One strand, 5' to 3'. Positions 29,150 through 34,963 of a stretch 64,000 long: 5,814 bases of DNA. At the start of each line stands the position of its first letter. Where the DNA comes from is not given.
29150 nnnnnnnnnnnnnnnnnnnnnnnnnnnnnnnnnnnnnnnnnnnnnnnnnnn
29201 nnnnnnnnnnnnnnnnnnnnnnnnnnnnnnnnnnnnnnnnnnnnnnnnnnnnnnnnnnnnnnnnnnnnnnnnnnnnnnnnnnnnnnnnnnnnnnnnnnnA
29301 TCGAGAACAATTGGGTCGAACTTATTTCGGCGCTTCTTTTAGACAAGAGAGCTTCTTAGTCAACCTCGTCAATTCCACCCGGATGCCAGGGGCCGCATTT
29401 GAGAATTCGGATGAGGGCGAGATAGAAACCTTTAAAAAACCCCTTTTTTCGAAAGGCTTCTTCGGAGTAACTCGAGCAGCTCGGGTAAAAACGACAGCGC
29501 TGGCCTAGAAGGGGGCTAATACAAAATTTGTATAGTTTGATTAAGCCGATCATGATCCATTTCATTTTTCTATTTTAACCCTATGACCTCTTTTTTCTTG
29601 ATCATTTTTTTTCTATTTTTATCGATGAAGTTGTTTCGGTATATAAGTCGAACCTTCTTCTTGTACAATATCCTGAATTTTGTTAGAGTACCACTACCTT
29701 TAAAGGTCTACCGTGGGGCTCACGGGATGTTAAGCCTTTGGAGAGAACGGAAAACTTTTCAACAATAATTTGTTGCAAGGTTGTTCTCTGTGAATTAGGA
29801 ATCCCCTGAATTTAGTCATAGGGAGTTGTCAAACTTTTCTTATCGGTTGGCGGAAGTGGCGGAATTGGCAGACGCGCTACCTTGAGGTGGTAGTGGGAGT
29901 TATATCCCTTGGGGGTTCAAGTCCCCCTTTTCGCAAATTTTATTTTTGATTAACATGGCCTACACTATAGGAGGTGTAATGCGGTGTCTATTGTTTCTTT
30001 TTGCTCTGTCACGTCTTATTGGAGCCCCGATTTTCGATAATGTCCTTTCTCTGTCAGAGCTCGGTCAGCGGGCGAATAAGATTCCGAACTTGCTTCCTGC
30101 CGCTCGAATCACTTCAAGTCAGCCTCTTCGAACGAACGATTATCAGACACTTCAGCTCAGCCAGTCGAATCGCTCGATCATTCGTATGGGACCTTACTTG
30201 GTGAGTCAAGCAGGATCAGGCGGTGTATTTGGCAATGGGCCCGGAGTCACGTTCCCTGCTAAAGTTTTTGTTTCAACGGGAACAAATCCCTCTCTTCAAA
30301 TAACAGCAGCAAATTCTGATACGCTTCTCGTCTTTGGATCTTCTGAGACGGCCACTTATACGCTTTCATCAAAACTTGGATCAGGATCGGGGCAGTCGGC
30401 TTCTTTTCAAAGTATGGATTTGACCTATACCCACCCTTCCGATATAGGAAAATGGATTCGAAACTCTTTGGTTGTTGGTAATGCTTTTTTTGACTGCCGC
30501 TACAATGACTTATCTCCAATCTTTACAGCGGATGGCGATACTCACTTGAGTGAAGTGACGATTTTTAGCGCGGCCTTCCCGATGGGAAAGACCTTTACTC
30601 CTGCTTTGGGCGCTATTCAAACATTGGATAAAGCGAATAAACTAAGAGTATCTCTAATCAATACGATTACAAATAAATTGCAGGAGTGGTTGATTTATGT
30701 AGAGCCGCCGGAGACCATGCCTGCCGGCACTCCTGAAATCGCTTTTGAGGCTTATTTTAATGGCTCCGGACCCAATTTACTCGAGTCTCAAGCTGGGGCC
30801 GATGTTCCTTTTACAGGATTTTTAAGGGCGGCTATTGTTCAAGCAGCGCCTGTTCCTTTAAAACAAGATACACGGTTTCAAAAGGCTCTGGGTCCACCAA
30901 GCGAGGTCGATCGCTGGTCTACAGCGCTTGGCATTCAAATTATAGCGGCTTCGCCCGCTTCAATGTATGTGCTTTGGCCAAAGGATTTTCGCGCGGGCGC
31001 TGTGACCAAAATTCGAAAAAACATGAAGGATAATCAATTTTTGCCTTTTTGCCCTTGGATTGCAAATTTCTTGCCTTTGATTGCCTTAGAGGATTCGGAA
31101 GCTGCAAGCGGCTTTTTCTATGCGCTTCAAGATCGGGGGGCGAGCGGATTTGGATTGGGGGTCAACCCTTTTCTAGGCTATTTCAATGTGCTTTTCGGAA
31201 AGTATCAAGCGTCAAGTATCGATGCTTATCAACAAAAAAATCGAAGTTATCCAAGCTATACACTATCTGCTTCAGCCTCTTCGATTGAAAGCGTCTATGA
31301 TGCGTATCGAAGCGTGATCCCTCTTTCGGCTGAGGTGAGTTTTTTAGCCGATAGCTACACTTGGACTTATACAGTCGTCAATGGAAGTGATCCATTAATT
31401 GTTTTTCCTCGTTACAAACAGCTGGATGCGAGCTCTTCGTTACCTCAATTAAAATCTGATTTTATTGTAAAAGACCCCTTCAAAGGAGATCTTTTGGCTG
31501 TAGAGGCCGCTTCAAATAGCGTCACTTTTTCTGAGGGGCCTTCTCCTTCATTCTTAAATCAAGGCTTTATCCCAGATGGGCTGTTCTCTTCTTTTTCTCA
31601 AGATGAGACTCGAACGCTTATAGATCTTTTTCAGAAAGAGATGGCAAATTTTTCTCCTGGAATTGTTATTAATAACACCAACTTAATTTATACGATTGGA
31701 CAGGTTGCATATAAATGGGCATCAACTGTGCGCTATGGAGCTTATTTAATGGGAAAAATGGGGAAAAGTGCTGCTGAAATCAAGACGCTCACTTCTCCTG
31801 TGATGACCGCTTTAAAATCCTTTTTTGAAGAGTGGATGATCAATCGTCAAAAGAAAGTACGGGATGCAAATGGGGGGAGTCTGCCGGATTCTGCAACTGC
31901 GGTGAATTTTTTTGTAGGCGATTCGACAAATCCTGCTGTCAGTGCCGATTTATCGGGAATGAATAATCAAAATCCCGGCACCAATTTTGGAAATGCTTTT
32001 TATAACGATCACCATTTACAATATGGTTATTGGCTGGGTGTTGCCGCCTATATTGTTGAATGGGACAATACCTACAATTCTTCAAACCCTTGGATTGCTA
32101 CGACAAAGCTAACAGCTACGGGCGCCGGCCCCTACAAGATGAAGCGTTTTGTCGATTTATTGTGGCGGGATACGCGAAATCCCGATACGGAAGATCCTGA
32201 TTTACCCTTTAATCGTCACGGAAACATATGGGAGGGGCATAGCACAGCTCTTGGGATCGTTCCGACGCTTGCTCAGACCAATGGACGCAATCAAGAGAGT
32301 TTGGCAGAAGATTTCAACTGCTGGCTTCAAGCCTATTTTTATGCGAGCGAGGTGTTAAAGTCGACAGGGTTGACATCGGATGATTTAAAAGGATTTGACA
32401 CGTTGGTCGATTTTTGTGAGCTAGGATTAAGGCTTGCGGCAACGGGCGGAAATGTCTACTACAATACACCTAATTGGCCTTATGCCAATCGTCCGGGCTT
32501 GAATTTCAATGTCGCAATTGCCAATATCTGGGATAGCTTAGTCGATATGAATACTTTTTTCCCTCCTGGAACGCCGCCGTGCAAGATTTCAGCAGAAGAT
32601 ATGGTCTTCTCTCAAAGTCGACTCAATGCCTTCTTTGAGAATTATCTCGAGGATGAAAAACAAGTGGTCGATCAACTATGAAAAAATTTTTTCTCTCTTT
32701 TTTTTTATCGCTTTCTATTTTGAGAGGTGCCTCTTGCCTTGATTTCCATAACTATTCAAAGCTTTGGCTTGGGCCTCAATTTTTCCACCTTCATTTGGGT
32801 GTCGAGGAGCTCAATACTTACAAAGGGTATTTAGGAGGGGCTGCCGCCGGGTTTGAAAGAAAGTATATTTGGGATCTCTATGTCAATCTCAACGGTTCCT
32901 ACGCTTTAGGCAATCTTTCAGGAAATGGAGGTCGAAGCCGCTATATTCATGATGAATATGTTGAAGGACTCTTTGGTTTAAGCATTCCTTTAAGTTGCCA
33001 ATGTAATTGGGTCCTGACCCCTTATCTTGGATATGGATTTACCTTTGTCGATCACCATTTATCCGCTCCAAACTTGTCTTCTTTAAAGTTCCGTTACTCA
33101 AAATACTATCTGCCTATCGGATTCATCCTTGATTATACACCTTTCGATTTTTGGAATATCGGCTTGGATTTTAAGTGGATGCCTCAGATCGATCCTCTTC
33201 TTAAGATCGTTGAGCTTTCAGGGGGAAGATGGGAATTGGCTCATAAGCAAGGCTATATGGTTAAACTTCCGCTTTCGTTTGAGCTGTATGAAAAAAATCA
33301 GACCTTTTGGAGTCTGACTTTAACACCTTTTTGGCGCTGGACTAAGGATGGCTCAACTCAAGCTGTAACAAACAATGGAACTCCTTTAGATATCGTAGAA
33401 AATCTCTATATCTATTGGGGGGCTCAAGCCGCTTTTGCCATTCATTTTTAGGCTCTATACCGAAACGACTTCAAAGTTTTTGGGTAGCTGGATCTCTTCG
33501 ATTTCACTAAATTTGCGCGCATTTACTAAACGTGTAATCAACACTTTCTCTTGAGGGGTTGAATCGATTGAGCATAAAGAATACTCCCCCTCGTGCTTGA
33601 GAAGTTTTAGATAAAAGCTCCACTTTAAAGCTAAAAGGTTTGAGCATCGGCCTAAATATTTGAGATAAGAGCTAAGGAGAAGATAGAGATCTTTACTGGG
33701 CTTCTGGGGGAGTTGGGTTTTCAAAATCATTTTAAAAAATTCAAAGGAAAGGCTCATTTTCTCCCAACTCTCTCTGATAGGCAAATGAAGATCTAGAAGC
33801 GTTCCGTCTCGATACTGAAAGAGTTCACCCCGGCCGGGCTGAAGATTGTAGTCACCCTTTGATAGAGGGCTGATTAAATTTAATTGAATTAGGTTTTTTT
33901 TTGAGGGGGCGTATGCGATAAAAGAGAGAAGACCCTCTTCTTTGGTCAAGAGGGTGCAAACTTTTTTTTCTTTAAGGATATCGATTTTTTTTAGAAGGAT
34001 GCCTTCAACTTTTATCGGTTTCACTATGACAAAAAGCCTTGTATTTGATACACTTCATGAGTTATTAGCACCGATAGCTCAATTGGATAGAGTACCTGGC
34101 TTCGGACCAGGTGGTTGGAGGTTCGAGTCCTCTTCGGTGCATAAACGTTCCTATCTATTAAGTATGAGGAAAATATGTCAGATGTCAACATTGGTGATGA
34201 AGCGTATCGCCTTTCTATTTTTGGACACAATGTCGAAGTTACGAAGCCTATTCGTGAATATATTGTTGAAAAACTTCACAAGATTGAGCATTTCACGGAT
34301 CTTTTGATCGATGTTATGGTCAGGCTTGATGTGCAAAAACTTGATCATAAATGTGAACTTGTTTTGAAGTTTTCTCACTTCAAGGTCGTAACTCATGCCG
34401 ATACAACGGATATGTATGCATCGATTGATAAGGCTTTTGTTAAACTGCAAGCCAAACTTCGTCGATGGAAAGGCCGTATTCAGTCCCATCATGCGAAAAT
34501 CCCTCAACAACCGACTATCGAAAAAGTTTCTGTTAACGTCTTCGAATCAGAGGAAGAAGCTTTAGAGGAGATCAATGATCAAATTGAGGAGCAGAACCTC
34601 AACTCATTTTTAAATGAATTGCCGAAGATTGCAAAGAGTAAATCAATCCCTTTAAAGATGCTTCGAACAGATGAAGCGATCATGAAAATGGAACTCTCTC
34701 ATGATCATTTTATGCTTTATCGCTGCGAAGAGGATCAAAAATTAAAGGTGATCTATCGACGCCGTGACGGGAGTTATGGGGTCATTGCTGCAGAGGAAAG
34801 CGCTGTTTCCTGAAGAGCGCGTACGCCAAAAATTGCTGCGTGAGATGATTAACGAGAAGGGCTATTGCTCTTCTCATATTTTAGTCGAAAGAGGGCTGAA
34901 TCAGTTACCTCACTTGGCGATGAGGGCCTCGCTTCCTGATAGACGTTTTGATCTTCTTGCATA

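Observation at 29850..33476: tRNA-Leu / GH81 / beta-barrel OMP module bounded by family-A repeats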

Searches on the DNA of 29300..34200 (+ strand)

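Call 9: search_dna_similar(query=window:29300-34200:+, collection=plasmids, mode=near)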
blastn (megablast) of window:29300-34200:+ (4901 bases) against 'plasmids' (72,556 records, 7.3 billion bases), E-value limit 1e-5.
No match.
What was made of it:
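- Tried and rejected: Nucleotide search of the locus against plasmids found nothing (call 9).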

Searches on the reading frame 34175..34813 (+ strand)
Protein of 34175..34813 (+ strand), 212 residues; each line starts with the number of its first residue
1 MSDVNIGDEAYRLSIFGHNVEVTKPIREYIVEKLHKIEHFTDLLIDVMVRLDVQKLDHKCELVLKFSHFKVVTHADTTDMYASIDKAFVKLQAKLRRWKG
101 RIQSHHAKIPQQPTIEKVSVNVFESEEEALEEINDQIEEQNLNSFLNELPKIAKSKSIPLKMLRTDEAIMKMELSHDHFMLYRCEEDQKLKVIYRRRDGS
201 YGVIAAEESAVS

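Call 6: search_protein_families(library=pfam, proteins=[window:34175-34813:+], max_evalue=0.01)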
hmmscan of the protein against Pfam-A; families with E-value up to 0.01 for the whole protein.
window:34175-34813:+ (212 aa): 2 families
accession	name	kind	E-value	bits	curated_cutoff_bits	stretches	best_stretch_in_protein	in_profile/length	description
PF02482.25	Ribosomal_S30AE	-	1.5e-18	67.7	23.7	1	14-102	2-87/88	Sigma 54 modulation protein / S30EA ribosomal protein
PF16321.10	Ribosom_S30AE_C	-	4.3e-18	65.2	25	1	150-203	4-57/57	Sigma 54 modulation/S30EA ribosomal protein C terminus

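Call 43: find_related_loci(query=A5, collection=genome_contigs, flank=10000)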
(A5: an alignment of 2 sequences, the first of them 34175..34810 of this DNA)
Query A5 (212 aa) in genome_contigs; peptide patterns used: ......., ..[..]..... (x = any residue, [..] = any of these).
264 stretches matched a pattern; 125 encode a relative of the query (tblastn E <= 1e-3); the best 80 are kept; 80 distinct loci.
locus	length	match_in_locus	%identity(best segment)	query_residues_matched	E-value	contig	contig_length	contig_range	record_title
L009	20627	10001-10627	65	1-212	8e-92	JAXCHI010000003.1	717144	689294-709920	MAG: Candidatus Algichlamydia australiensis isolate Cla049 contig_3, whole genome shotgun sequence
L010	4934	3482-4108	62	1-212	5e-88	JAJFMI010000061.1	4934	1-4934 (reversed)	MAG: Chlamydiae bacterium isolate OFTM266 OFTM266_60, whole genome shotgun sequence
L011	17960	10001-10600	54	10-210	8e-63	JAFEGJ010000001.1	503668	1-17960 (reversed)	MAG: Verrucomicrobia bacterium isolate SZAS-15 VERR-AMP-3__1__length-503668, whole genome shotgun sequence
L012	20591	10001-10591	52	10-207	1e-60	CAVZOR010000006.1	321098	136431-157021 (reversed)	MAG: Parachlamydiales bacterium isolate MFD01689.bin.2.21 genome assembly, contig: contig_64387, whole genome shotgun se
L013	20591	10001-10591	49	10-207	6e-59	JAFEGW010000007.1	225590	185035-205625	MAG: Verrucomicrobia bacterium isolate SZAS AMP-14 VERR-AMP-1__7__length-225590, whole genome shotgun sequence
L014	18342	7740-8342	49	8-207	3e-57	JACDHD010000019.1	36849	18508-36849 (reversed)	MAG: Parachlamydiaceae bacterium isolate MGR_bin429 SD2909_NODE_173_length_36849_cov_2.189233, whole genome shotgun sequ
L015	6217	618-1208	47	10-207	4e-55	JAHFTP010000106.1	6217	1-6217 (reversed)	MAG: Chlamydiae bacterium isolate nzgw623 NODE_25781_length_6218_cov_3.164015, whole genome shotgun sequence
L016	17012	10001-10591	49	10-207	4e-53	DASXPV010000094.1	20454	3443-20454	MAG TPA_asm: Rhabdochlamydiaceae bacterium isolate SMAG_U5417 k141_6326362, whole genome shotgun sequence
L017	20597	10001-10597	45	8-207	6e-53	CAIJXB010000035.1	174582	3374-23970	MAG: uncultured Chlamydiae bacterium isolate MJ-time_bin-9202 genome assembly, contig: bin-9202:35/68, whole genome shot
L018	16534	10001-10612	43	4-207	2e-52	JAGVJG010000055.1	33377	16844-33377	MAG: Parachlamydiales bacterium isolate SW_18 c_000000121517, whole genome shotgun sequence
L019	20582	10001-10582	46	8-204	2e-52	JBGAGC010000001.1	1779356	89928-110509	MAG: Parachlamydiaceae bacterium isolate MAG_MBR_H125.37 MBRH125-37_opera_contig_5, whole genome shotgun sequence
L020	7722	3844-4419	48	8-206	3e-51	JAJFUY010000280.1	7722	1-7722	MAG: Chlamydiales bacterium isolate bin.577 k141_4639818, whole genome shotgun sequence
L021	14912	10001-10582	47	10-207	4e-51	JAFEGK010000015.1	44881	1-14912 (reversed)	MAG: Verrucomicrobia bacterium isolate SZAS-16 VERR-KAN-1__15__length-44881, whole genome shotgun sequence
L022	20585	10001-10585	44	10-204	1e-50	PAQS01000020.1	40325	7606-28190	MAG: Waddliaceae bacterium isolate SP13 MHASMcontig_2688051, whole genome shotgun sequence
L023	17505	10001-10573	45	8-204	5e-51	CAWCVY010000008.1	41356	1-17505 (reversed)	MAG: uncultured Chlamydiae bacterium isolate MFD01633.bin.3.44 genome assembly, contig: contig_109455, whole genome shot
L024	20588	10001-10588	45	9-207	3e-50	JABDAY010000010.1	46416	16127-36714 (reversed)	MAG: Chlamydiae bacterium isolate BWOrgControl_Nextera58_MAG3 3300020671.a:Ga0206850_10046, whole genome shotgun sequenc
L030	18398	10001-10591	43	10-207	6e-48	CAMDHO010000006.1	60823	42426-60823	MAG: Chlamydia trachomatis isolate MsH-30apr19-142 genome assembly, contig: MsH-30apr19-C572, whole genome shotgun seque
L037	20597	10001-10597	44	8-207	9e-48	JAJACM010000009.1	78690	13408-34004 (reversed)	MAG: Chlamydiia bacterium isolate O_S4.2_102 S4CHLAM102_9, whole genome shotgun sequence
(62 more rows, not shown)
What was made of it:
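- Tried and rejected: I used the conserved neighbour HPF as the anchor instead (call 43).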

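Call 97: search_protein_families(library=pfam, proteins=[L024:1859-2461:-, L024:3137-3739:+, L024:3761-4342:+, L024:4351-5007:+, L024:5004-5564:+, L037:4239-5543:-, L037:5540-6688:-, L037:6862-8016:+, L030:5725-6843:+, L017:6852-7550:+], max_evalue=0.001)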
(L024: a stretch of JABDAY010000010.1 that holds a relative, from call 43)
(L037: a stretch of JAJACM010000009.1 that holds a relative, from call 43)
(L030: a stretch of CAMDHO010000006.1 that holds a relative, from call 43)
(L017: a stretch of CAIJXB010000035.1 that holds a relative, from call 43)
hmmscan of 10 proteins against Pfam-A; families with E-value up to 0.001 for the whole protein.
L024:1859-2461:- (200 aa): 1 family
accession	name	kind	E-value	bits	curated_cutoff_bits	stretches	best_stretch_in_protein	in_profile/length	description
PF02661.23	Fic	-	3.4e-15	57.1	24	1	57-149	1-93/93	Fic/DOC family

L024:3137-3739:+ (200 aa): 0 families

L024:3761-4342:+ (193 aa): 0 families

L024:4351-5007:+ (218 aa): 0 families

L024:5004-5564:+ (186 aa): 0 families

L037:4239-5543:- (434 aa): 0 families

L037:5540-6688:- (382 aa): 0 families

L037:6862-8016:+ (384 aa): 2 families
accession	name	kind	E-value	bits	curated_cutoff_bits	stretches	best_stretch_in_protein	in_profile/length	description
PF14226.12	DIOX_N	-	1.2e-31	110.2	27.3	1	25-144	1-117/117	non-haem dioxygenase in morphine synthesis N-terminal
PF03171.26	2OG-FeII_Oxy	-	1e-13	51.9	23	1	189-293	3-101/101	2OG-Fe(II) oxygenase superfamily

L030:5725-6843:+ (372 aa): 0 families

L017:6852-7550:+ (232 aa): 0 families
